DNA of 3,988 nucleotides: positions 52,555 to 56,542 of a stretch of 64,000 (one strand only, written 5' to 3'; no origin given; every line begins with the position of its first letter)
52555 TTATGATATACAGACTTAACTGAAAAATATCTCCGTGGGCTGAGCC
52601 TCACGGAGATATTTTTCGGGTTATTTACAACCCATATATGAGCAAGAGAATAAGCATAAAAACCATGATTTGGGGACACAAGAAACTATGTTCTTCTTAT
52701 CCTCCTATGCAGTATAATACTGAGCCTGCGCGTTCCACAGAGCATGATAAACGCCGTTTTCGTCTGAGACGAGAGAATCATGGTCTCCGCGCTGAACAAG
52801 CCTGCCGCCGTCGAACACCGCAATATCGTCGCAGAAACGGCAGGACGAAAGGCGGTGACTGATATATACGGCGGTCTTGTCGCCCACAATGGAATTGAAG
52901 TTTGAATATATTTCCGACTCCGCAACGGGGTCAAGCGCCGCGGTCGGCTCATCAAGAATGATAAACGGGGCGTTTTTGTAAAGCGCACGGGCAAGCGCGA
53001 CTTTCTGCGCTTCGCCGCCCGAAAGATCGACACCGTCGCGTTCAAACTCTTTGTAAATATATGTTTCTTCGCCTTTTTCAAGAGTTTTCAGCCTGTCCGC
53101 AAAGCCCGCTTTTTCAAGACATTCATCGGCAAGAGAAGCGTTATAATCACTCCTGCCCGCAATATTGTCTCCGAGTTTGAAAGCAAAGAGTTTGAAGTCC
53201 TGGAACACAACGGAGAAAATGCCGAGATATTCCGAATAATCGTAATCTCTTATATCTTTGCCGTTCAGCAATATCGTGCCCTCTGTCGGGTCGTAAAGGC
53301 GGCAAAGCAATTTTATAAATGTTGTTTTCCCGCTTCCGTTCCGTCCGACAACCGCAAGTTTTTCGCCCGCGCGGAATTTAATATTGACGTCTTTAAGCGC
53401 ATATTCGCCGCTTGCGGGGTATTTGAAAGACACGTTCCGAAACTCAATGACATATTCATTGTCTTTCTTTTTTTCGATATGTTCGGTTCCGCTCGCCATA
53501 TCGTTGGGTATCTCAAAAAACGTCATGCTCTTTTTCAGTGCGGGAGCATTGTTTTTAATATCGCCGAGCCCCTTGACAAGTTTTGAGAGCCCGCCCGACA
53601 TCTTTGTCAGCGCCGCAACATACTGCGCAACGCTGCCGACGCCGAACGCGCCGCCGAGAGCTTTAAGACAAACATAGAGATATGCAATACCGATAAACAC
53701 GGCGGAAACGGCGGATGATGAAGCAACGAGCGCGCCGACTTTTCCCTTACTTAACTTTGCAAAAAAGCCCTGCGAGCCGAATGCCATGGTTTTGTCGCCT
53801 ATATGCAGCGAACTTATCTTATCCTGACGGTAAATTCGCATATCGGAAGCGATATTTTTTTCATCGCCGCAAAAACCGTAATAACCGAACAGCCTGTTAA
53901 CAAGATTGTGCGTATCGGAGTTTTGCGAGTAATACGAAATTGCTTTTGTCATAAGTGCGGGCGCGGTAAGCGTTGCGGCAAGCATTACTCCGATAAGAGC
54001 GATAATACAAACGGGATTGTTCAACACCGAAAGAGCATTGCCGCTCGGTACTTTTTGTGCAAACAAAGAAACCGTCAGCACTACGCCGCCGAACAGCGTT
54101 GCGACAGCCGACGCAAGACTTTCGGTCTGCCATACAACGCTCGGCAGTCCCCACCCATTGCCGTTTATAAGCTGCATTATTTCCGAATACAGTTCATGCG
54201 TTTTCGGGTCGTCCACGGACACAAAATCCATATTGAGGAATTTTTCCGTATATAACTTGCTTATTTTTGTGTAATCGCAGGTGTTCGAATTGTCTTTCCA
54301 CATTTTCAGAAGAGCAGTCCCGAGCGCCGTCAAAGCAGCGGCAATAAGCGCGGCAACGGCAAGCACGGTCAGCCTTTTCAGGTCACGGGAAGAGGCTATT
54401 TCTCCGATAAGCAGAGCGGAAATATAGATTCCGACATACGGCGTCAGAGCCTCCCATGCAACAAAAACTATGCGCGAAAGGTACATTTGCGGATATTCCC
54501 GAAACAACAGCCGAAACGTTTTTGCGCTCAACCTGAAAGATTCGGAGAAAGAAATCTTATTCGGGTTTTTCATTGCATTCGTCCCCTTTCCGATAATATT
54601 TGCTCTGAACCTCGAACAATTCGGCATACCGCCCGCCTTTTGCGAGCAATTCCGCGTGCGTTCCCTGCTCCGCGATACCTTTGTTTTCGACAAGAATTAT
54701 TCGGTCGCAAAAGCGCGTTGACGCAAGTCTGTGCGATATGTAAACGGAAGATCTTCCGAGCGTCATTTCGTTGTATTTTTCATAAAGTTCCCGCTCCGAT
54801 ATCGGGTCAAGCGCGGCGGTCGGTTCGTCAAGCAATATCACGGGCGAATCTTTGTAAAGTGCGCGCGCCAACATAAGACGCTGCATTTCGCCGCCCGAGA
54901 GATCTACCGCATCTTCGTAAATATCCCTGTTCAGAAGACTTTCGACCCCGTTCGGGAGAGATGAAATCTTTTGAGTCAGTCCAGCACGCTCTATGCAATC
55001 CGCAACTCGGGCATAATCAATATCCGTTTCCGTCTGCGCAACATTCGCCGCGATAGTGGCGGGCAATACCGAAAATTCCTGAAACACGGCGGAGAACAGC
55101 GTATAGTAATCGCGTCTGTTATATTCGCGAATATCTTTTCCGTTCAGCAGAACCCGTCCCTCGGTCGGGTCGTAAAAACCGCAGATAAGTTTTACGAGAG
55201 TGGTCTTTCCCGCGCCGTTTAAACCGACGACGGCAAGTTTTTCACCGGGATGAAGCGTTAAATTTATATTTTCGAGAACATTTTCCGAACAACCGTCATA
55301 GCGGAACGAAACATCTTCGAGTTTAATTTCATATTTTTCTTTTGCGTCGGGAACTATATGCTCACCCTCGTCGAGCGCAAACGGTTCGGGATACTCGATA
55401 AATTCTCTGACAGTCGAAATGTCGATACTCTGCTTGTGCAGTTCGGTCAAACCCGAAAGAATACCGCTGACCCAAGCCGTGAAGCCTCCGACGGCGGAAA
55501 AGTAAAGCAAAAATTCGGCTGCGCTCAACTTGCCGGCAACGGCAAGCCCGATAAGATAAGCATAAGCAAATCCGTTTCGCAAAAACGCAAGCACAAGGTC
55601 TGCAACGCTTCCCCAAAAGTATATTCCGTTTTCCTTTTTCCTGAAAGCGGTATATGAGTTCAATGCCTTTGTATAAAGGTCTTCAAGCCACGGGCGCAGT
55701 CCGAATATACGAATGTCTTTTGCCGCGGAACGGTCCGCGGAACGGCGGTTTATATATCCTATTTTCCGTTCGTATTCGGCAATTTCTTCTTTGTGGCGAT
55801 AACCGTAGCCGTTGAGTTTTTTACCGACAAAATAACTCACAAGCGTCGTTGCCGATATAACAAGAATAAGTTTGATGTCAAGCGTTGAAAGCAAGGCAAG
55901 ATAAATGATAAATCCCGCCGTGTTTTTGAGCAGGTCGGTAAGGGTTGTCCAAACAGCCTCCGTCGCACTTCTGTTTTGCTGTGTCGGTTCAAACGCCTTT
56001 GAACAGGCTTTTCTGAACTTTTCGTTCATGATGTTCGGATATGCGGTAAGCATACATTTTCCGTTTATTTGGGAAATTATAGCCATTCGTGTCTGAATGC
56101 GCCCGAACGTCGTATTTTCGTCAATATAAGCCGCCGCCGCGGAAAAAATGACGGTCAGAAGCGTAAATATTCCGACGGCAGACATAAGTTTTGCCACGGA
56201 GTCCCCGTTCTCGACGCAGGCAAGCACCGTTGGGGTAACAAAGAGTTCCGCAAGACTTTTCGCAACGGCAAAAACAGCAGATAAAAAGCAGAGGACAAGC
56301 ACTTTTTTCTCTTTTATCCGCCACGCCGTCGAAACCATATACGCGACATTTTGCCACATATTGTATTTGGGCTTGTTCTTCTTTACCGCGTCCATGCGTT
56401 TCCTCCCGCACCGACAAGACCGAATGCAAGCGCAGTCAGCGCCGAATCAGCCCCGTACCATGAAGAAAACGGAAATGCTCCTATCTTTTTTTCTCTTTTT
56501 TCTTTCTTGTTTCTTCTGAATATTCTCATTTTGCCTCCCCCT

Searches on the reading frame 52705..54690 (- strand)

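Call 24: search_protein_families(library=pfam, proteins=[window:52705-54690:-], max_evalue=0.01)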
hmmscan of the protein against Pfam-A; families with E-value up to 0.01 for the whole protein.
window:52705-54690:- (661 aa): 5 families
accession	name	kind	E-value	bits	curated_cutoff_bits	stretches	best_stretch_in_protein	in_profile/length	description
PF00005.33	ABC_tran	-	3.3e-31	109.2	25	1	432-584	1-137/137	ABC transporter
PF02463.25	SMC_N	-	6e-07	29.5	40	1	471-600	109-185/220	RecF/RecN/SMC N terminal domain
PF13304.12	AAA_21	-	2.7e-06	28.1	27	1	446-479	3-34/304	AAA domain, putative AbiEii toxin, Type IV TA system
PF13175.12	AAA_15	-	0.0061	16.7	32.1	1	432-469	14-50/374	AAA ATPase domain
PF13476.12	AAA_23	-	0.0095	17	27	0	433-463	11-40/201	AAA domain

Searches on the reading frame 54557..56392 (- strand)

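Call 24: search_protein_families(library=pfam, proteins=[window:54557-56392:-], max_evalue=0.01)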
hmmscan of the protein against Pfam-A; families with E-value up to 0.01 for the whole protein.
window:54557-56392:- (611 aa): 4 families
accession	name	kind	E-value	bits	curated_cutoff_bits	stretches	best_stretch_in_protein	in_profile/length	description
PF00005.33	ABC_tran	-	3.2e-33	115.7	25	1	373-526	1-137/137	ABC transporter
PF02463.25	SMC_N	-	6.2e-05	23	40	0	458-566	118-209/220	RecF/RecN/SMC N terminal domain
PF13304.12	AAA_21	-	0.00047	20.8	27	0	387-403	3-19/304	AAA domain, putative AbiEii toxin, Type IV TA system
PF00664.28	ABC_membrane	-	0.0051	17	28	1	146-299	114-265/274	ABC transporter transmembrane region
